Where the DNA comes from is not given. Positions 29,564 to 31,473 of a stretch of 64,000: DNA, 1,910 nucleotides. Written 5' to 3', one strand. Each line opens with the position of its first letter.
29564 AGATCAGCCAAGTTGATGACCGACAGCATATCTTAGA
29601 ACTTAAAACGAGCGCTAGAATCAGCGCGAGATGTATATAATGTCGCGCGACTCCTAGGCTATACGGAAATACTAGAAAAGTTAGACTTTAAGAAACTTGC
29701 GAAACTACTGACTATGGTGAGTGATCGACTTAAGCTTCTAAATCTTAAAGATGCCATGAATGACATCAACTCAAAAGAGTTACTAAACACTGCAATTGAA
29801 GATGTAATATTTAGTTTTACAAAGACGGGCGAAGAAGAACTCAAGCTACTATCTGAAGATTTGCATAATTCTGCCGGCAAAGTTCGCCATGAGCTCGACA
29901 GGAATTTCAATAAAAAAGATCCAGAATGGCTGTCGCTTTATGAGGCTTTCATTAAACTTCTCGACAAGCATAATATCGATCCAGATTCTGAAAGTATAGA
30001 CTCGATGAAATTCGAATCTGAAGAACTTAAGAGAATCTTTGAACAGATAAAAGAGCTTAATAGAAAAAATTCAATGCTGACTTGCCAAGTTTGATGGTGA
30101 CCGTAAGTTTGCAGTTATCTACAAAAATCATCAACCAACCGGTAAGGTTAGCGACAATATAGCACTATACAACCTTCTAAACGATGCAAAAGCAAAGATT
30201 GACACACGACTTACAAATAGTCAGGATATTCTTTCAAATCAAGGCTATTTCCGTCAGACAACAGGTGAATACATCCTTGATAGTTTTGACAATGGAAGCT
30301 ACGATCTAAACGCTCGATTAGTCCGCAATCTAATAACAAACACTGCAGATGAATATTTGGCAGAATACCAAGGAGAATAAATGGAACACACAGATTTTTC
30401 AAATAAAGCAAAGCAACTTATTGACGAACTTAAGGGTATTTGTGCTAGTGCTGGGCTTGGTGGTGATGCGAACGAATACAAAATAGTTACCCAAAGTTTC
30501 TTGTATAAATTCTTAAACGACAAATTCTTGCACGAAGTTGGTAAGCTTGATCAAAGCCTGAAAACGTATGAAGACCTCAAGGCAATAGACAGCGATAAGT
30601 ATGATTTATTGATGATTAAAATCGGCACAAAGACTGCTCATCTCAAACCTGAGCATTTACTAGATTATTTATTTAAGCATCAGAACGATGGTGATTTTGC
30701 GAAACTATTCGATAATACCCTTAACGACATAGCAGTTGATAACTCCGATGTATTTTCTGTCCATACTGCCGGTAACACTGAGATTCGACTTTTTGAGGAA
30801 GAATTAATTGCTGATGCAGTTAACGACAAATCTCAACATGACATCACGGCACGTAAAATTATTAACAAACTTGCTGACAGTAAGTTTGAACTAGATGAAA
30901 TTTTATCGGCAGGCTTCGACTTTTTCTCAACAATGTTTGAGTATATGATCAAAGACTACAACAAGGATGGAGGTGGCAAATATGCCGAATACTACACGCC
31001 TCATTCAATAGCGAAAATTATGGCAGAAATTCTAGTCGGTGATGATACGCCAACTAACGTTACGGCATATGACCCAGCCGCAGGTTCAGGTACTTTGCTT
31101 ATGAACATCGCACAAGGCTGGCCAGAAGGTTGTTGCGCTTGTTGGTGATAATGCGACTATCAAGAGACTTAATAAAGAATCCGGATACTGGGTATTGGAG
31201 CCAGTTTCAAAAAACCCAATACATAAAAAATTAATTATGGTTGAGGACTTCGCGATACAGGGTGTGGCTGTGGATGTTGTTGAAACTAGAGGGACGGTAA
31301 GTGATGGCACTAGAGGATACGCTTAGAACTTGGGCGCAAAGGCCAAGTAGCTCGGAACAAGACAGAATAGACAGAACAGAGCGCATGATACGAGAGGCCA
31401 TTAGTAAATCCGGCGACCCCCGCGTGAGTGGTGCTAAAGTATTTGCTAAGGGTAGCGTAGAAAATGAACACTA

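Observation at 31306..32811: Remnant of a minimal (type I-like) CBASS operon: CD-NTase overlapping a Cap15-like two-TM beta-barrel effector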

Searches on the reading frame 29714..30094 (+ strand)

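Call 24: search_protein_families(library=pfam, max_evalue=0.1, proteins=[window:29714-30094:+])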
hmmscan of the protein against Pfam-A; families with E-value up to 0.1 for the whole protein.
window:29714-30094:+ (126 aa): 2 families
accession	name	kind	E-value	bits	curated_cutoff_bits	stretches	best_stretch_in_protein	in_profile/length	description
PF01846.25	FF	-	0.01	16.3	22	1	77-92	4-19/50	FF domain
PF00772.26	DnaB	-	0.012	16.1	23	1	82-120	17-55/103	DnaB-like helicase N terminal domain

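Call 48: search_protein_families(library=phrogs, max_evalue=0.001, proteins=[L087:9373-10023:+, L087:11520-12713:+, L087:12721-13866:+, L087:13884-15017:-, L087:15128-16294:-, L087:16312-17649:-, L087:5354-6862:-, L087:6849-7265:-, L087:7262-8584:-, L087:8685-9275:-])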
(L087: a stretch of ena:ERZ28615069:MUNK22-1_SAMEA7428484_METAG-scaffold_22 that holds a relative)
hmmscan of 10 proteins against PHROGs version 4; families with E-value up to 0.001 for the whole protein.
L087:9373-10023:+ (216 aa): 7 families
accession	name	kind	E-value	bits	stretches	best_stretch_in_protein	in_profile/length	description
phrog_4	-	transcription regulation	3.7e-20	73.3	1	60-208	204-342/400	transcriptional repressor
phrog_811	-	DNA, RNA and nucleotide metabolism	4.4e-16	59.7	1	79-201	10-131/140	UmuD-like protein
phrog_3502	-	unknown function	3.4e-11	44.3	1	3-75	43-115/131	-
phrog_8558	-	unknown function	2.1e-08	35.4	1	114-201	17-107/114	-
phrog_362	-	transcription regulation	1.1e-07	33.1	1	8-76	3-71/106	transcriptional repressor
phrog_24920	-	unknown function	1.9e-07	32.1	1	9-97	4-92/125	-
phrog_6201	-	transcription regulation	0.00016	22.5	1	110-191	18-100/121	CI-like repressor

L087:11520-12713:+ (397 aa): 1 family
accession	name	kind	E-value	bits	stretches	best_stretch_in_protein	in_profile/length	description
phrog_1305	-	DNA, RNA and nucleotide metabolism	6.8e-05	23.4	0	159-206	15-71/226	DNA binding protein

L087:12721-13866:+ (381 aa): 0 families

L087:13884-15017:- (377 aa): 2 families
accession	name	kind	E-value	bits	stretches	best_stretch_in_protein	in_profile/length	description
phrog_1358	-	moron, auxiliary metabolic gene and host takeover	7.4e-05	21.4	1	172-205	606-639/1382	FtsK/SpoIIIE-like protein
phrog_3551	-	moron, auxiliary metabolic gene and host takeover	0.00083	18.4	0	162-272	429-537/758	FtsK/SpoIIIE-like protein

L087:15128-16294:- (388 aa): 0 families

L087:16312-17649:- (445 aa): 2 families
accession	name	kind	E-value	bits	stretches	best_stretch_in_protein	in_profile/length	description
phrog_95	-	integration and excision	1.3e-60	206.7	1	27-381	85-447/651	integrase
phrog_125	-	DNA, RNA and nucleotide metabolism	2e-20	74.4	1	30-285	20-233/254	DNA invertase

L087:5354-6862:- (502 aa): 5 families
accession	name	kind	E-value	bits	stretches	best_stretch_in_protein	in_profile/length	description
phrog_38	-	head and packaging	4.8e-76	258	1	14-477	257-714/760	terminase large subunit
phrog_5573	-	head and packaging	2.8e-11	44.3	1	246-464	25-232/250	terminase large subunit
phrog_14112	-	unknown function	4.2e-11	43.8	1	64-196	109-242/247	-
phrog_4758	-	head and packaging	1.8e-06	28.5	1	29-225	24-219/243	terminase large subunit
phrog_17672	-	head and packaging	1.5e-05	25.1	1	59-189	67-195/395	terminase large subunit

L087:6849-7265:- (138 aa): 6 families
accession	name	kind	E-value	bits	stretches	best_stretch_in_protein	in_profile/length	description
phrog_4044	-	head and packaging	5.5e-10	40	1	6-58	26-78/180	terminase small subunit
phrog_309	-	head and packaging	1.1e-09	39.8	1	30-130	167-291/319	terminase small subunit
phrog_4102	-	head and packaging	7e-08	33.8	1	7-109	17-129/166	terminase small subunit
phrog_1482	-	head and packaging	3.3e-07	31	1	25-100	36-100/147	terminase small subunit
phrog_157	-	integration and excision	9e-05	22.7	1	6-54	202-256/580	transposase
phrog_2538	-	head and packaging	0.00057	21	0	6-74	5-72/129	terminase small subunit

L087:7262-8584:- (440 aa): 28 families (the best 25 are shown)
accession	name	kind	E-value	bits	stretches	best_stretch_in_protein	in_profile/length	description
phrog_498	-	other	9.8e-82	276.4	1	4-435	32-427/633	DNA methyltransferase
phrog_620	-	DNA, RNA and nucleotide metabolism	2.7e-35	123.4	1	1-150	3-157/217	ParB-like partition protein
phrog_67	-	other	4.6e-27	96.4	1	152-433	112-348/743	DNA methyltransferase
phrog_8071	-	DNA, RNA and nucleotide metabolism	6.8e-26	92.4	1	1-200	1-205/389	ParB-like partition protein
phrog_9353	-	unknown function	1e-22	82.2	1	8-133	12-141/245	-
phrog_940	-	DNA, RNA and nucleotide metabolism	5.9e-20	72.8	1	4-128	3-124/388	nuclease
phrog_723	-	DNA, RNA and nucleotide metabolism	8.7e-20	72.5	1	2-147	8-158/223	ParB-like partition protein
phrog_3008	-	other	1.9e-17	64.3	1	307-434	103-217/244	DNA methyltransferase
phrog_15396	-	DNA, RNA and nucleotide metabolism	2.4e-15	58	1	4-130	1-131/258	ParB-like partition nuclease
phrog_930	-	DNA, RNA and nucleotide metabolism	1.6e-13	52.1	1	1-129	1-132/223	ParB-like partition protein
phrog_5475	-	unknown function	8e-13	49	1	7-87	3-77/458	-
phrog_18056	-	DNA, RNA and nucleotide metabolism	2.4e-12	47.5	1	6-146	2-132/387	ParB-like partition nuclease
phrog_26387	-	DNA, RNA and nucleotide metabolism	9.4e-12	45.9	1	4-106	7-112/252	ParB-like partition nuclease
phrog_23085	-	unknown function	1.4e-11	45.2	1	347-430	25-107/138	-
phrog_4715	-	DNA, RNA and nucleotide metabolism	4.4e-11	42.9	1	6-110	146-251/630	ParB-like partition protein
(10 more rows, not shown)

L087:8685-9275:- (196 aa): 0 families

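Call 68: search_protein_families(library=pfam, max_evalue=0.01, proteins=[L087:9373-10023:+, L087:10001-10894:+, L087:10894-11493:+, L087:11520-12713:+, L087:12721-13866:+, L087:8685-9275:-])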
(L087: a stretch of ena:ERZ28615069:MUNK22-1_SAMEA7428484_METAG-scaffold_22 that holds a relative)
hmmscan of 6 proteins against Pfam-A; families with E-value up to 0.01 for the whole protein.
L087:9373-10023:+ (216 aa): 2 families
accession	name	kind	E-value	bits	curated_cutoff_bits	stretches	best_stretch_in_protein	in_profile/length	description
PF00717.28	Peptidase_S24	-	3.4e-23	82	23.3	1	82-199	1-116/116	Peptidase S24-like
PF01726.22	LexA_DNA_bind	-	9.7e-10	38.5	23.7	1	7-69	2-64/65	LexA DNA binding domain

L087:10001-10894:+ (297 aa): 2 families
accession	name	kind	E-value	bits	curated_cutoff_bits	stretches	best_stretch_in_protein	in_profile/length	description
PF18144.7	SMODS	-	0.00051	20.7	26.5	1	13-71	15-74/164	Second Messenger Oligonucleotide or Dinucleotide Synthetase domain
PF01909.29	NTP_transf_2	-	0.0066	17.3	21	0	38-74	13-44/93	Nucleotidyltransferase domain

L087:10894-11493:+ (199 aa): 1 family
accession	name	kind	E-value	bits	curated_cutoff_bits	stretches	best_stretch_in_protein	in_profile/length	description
PF18153.7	Cap15_CD_rec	-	2.1e-23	83.4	31.2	1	71-196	1-122/122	Cap15, cyclic dinucleotide receptor domain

L087:11520-12713:+ (397 aa): 2 families
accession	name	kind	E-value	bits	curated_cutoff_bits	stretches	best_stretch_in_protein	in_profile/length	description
PF09723.15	Zn_ribbon_8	-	5.2e-05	23.6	34.4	0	139-171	7-37/41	Zinc ribbon domain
PF15616.11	TerY_C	-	0.00023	21.7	28.4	1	46-151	21-116/129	TerY-C metal binding domain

L087:12721-13866:+ (381 aa): 0 families

L087:8685-9275:- (196 aa): 0 families

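Call 69: search_protein_families(library=padloc, max_evalue=0.01, proteins=[L087:9373-10023:+, L087:11520-12713:+, L087:12721-13866:+, L087:8685-9275:-, L087:13884-15017:-, L087:15128-16294:-])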
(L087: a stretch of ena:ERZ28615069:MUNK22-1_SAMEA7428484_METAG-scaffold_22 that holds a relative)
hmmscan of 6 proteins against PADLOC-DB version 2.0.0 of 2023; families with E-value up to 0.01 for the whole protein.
L087:9373-10023:+ (216 aa): 0 families

L087:11520-12713:+ (397 aa): 0 families

L087:12721-13866:+ (381 aa): 0 families

L087:8685-9275:- (196 aa): 0 families

L087:13884-15017:- (377 aa): 3 families
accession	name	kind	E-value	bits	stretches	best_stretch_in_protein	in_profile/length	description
PDLC04140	mad8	-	3.7e-06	24.7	1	160-244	18-82/314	mads_8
PDLC02806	SspH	-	0.00042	15.9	1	173-224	1541-1593/1766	SspH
PDLC04547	PDC-M26A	-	0.0086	12.6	0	165-190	328-353/724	-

L087:15128-16294:- (388 aa): 0 families

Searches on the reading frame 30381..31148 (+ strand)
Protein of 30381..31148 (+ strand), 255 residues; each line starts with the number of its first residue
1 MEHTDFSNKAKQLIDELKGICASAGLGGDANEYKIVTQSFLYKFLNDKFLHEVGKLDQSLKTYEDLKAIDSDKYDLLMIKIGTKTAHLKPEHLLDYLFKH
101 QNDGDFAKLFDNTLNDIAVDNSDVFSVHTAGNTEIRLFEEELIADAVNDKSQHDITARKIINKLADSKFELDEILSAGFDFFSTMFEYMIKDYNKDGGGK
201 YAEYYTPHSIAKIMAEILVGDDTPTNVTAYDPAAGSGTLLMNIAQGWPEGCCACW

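Call 24: search_protein_families(library=pfam, max_evalue=0.1, proteins=[window:30381-31148:+])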
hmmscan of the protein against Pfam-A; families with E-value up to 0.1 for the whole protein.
window:30381-31148:+ (255 aa): 1 family
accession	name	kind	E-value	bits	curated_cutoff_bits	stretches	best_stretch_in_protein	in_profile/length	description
PF02384.22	N6_Mtase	-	2.5e-12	47.2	20.4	1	180-243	4-64/311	N-6 DNA Methylase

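Call 48: search_protein_families(library=phrogs, max_evalue=0.001, proteins=[L087:9373-10023:+, L087:11520-12713:+, L087:12721-13866:+, L087:13884-15017:-, L087:15128-16294:-, L087:16312-17649:-, L087:5354-6862:-, L087:6849-7265:-, L087:7262-8584:-, L087:8685-9275:-])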
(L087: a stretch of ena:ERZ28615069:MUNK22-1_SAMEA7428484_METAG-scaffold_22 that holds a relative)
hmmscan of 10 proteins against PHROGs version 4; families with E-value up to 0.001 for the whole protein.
L087:9373-10023:+ (216 aa): 7 families
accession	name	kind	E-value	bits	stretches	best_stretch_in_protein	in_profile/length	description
phrog_4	-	transcription regulation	3.7e-20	73.3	1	60-208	204-342/400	transcriptional repressor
phrog_811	-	DNA, RNA and nucleotide metabolism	4.4e-16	59.7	1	79-201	10-131/140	UmuD-like protein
phrog_3502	-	unknown function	3.4e-11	44.3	1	3-75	43-115/131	-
phrog_8558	-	unknown function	2.1e-08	35.4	1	114-201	17-107/114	-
phrog_362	-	transcription regulation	1.1e-07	33.1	1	8-76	3-71/106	transcriptional repressor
phrog_24920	-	unknown function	1.9e-07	32.1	1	9-97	4-92/125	-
phrog_6201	-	transcription regulation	0.00016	22.5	1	110-191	18-100/121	CI-like repressor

L087:11520-12713:+ (397 aa): 1 family
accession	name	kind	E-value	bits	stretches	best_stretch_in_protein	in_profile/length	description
phrog_1305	-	DNA, RNA and nucleotide metabolism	6.8e-05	23.4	0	159-206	15-71/226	DNA binding protein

L087:12721-13866:+ (381 aa): 0 families

L087:13884-15017:- (377 aa): 2 families
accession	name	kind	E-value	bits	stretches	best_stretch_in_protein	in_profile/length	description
phrog_1358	-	moron, auxiliary metabolic gene and host takeover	7.4e-05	21.4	1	172-205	606-639/1382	FtsK/SpoIIIE-like protein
phrog_3551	-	moron, auxiliary metabolic gene and host takeover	0.00083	18.4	0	162-272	429-537/758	FtsK/SpoIIIE-like protein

L087:15128-16294:- (388 aa): 0 families

L087:16312-17649:- (445 aa): 2 families
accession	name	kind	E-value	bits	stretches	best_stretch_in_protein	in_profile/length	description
phrog_95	-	integration and excision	1.3e-60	206.7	1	27-381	85-447/651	integrase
phrog_125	-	DNA, RNA and nucleotide metabolism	2e-20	74.4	1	30-285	20-233/254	DNA invertase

L087:5354-6862:- (502 aa): 5 families
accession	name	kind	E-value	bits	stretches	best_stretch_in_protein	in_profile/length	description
phrog_38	-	head and packaging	4.8e-76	258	1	14-477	257-714/760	terminase large subunit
phrog_5573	-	head and packaging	2.8e-11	44.3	1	246-464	25-232/250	terminase large subunit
phrog_14112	-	unknown function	4.2e-11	43.8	1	64-196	109-242/247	-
phrog_4758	-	head and packaging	1.8e-06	28.5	1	29-225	24-219/243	terminase large subunit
phrog_17672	-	head and packaging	1.5e-05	25.1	1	59-189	67-195/395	terminase large subunit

L087:6849-7265:- (138 aa): 6 families
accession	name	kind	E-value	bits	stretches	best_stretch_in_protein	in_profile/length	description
phrog_4044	-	head and packaging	5.5e-10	40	1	6-58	26-78/180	terminase small subunit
phrog_309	-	head and packaging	1.1e-09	39.8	1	30-130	167-291/319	terminase small subunit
phrog_4102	-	head and packaging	7e-08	33.8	1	7-109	17-129/166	terminase small subunit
phrog_1482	-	head and packaging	3.3e-07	31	1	25-100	36-100/147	terminase small subunit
phrog_157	-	integration and excision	9e-05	22.7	1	6-54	202-256/580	transposase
phrog_2538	-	head and packaging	0.00057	21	0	6-74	5-72/129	terminase small subunit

L087:7262-8584:- (440 aa): 28 families (the best 25 are shown)
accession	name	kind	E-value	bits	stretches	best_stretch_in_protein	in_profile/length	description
phrog_498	-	other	9.8e-82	276.4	1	4-435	32-427/633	DNA methyltransferase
phrog_620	-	DNA, RNA and nucleotide metabolism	2.7e-35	123.4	1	1-150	3-157/217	ParB-like partition protein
phrog_67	-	other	4.6e-27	96.4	1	152-433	112-348/743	DNA methyltransferase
phrog_8071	-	DNA, RNA and nucleotide metabolism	6.8e-26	92.4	1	1-200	1-205/389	ParB-like partition protein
phrog_9353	-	unknown function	1e-22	82.2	1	8-133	12-141/245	-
phrog_940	-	DNA, RNA and nucleotide metabolism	5.9e-20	72.8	1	4-128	3-124/388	nuclease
phrog_723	-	DNA, RNA and nucleotide metabolism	8.7e-20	72.5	1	2-147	8-158/223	ParB-like partition protein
phrog_3008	-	other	1.9e-17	64.3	1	307-434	103-217/244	DNA methyltransferase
phrog_15396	-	DNA, RNA and nucleotide metabolism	2.4e-15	58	1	4-130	1-131/258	ParB-like partition nuclease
phrog_930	-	DNA, RNA and nucleotide metabolism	1.6e-13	52.1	1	1-129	1-132/223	ParB-like partition protein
phrog_5475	-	unknown function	8e-13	49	1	7-87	3-77/458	-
phrog_18056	-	DNA, RNA and nucleotide metabolism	2.4e-12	47.5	1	6-146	2-132/387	ParB-like partition nuclease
phrog_26387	-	DNA, RNA and nucleotide metabolism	9.4e-12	45.9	1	4-106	7-112/252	ParB-like partition nuclease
phrog_23085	-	unknown function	1.4e-11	45.2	1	347-430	25-107/138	-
phrog_4715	-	DNA, RNA and nucleotide metabolism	4.4e-11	42.9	1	6-110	146-251/630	ParB-like partition protein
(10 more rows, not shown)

L087:8685-9275:- (196 aa): 0 families

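Call 68: search_protein_families(library=pfam, max_evalue=0.01, proteins=[L087:9373-10023:+, L087:10001-10894:+, L087:10894-11493:+, L087:11520-12713:+, L087:12721-13866:+, L087:8685-9275:-])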
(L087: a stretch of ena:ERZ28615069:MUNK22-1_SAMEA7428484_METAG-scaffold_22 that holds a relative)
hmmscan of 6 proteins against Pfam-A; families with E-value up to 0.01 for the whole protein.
L087:9373-10023:+ (216 aa): 2 families
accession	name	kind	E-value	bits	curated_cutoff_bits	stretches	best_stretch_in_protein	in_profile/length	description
PF00717.28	Peptidase_S24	-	3.4e-23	82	23.3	1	82-199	1-116/116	Peptidase S24-like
PF01726.22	LexA_DNA_bind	-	9.7e-10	38.5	23.7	1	7-69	2-64/65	LexA DNA binding domain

L087:10001-10894:+ (297 aa): 2 families
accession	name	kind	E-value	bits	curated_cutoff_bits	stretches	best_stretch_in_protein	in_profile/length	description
PF18144.7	SMODS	-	0.00051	20.7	26.5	1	13-71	15-74/164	Second Messenger Oligonucleotide or Dinucleotide Synthetase domain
PF01909.29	NTP_transf_2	-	0.0066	17.3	21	0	38-74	13-44/93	Nucleotidyltransferase domain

L087:10894-11493:+ (199 aa): 1 family
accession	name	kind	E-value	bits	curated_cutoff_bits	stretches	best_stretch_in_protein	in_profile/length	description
PF18153.7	Cap15_CD_rec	-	2.1e-23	83.4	31.2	1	71-196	1-122/122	Cap15, cyclic dinucleotide receptor domain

L087:11520-12713:+ (397 aa): 2 families
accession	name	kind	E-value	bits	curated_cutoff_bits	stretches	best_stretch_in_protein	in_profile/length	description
PF09723.15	Zn_ribbon_8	-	5.2e-05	23.6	34.4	0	139-171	7-37/41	Zinc ribbon domain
PF15616.11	TerY_C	-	0.00023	21.7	28.4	1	46-151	21-116/129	TerY-C metal binding domain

L087:12721-13866:+ (381 aa): 0 families

L087:8685-9275:- (196 aa): 0 families

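Call 69: search_protein_families(library=padloc, max_evalue=0.01, proteins=[L087:9373-10023:+, L087:11520-12713:+, L087:12721-13866:+, L087:8685-9275:-, L087:13884-15017:-, L087:15128-16294:-])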
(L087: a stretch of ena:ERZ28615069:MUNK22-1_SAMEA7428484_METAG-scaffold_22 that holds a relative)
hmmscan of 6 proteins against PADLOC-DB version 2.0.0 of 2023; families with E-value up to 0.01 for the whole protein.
L087:9373-10023:+ (216 aa): 0 families

L087:11520-12713:+ (397 aa): 0 families

L087:12721-13866:+ (381 aa): 0 families

L087:8685-9275:- (196 aa): 0 families

L087:13884-15017:- (377 aa): 3 families
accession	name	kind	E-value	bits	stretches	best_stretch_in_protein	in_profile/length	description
PDLC04140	mad8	-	3.7e-06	24.7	1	160-244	18-82/314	mads_8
PDLC02806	SspH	-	0.00042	15.9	1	173-224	1541-1593/1766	SspH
PDLC04547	PDC-M26A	-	0.0086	12.6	0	165-190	328-353/724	-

L087:15128-16294:- (388 aa): 0 families

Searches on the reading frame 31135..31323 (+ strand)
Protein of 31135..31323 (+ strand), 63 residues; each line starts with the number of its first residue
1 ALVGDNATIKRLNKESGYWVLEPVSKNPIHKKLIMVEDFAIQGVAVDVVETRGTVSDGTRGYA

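Call 5: search_protein_families(library=pfam, max_evalue=1, proteins=[window:31135-31323:+])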
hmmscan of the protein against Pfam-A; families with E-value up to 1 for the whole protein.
seq(63 aa): 1 family
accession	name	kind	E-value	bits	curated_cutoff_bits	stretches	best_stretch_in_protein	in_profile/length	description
PF00717.28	Peptidase_S24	-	0.0016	18.5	23.3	1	3-46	73-116/116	Peptidase S24-like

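Call 6: search_protein_families(library=padloc, max_evalue=1, proteins=[window:31135-31323:+])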
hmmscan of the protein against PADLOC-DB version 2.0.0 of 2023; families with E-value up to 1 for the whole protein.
seq(63 aa): 0 families
